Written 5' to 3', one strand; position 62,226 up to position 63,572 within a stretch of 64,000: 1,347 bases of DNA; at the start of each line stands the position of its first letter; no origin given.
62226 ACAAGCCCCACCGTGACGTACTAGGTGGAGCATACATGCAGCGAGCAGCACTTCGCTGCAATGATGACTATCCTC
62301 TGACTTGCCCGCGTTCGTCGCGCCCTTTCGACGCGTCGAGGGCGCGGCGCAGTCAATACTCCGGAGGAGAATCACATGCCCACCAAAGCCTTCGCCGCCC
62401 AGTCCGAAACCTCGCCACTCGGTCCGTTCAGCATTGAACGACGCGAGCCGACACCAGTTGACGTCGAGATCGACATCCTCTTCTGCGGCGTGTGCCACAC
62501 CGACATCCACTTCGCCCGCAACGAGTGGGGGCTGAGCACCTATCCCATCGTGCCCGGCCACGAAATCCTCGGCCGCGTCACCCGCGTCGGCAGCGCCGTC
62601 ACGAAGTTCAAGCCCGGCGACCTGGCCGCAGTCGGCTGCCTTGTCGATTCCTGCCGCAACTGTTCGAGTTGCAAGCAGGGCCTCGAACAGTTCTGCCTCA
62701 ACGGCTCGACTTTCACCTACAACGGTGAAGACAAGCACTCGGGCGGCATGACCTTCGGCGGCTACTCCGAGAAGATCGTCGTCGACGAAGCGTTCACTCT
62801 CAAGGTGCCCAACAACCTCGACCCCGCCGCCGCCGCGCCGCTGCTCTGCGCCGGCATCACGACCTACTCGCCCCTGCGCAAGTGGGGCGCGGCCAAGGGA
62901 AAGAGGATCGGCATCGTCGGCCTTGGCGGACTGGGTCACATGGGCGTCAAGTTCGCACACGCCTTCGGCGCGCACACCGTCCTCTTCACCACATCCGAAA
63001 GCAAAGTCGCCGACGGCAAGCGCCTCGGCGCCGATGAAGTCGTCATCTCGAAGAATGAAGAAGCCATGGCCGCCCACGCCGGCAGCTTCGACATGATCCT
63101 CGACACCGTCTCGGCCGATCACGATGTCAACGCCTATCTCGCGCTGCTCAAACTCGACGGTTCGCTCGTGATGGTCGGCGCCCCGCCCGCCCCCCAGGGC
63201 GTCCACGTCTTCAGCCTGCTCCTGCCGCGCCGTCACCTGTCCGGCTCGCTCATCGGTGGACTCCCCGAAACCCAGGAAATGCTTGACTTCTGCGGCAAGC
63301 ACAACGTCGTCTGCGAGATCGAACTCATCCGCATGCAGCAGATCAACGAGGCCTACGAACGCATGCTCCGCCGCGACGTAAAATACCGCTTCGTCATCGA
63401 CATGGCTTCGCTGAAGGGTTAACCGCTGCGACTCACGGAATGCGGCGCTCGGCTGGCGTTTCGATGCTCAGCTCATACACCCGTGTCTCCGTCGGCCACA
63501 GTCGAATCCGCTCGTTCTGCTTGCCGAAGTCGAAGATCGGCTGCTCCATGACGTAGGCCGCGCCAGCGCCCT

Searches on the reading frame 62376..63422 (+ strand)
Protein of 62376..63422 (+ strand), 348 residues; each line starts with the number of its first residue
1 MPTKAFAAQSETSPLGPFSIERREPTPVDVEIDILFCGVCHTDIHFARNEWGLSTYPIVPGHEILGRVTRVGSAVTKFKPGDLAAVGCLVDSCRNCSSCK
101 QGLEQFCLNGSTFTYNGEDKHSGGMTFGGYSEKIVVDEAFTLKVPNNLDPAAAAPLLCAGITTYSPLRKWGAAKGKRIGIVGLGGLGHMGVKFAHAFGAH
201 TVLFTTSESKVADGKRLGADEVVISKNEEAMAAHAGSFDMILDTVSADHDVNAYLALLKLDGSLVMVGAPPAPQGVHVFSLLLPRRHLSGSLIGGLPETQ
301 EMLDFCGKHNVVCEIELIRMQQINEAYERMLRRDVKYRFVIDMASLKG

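Call 66: search_protein_families(library=pfam, proteins=[window:62376-63422:+], max_evalue=0.00001)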
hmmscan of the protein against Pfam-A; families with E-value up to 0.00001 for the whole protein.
window:62376-63422:+ (348 aa): 3 families
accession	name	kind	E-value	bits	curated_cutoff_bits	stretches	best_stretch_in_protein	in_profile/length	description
PF08240.17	ADH_N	-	2.3e-24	86.1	23.5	1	28-145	3-103/104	Alcohol dehydrogenase GroES-like domain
PF00107.32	ADH_zinc_N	-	8.3e-23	81.2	31.8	1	185-306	1-127/129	Zinc-binding dehydrogenase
PF13602.12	ADH_zinc_N_2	-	1.6e-06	29.5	27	1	217-330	1-123/134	Zinc-binding dehydrogenase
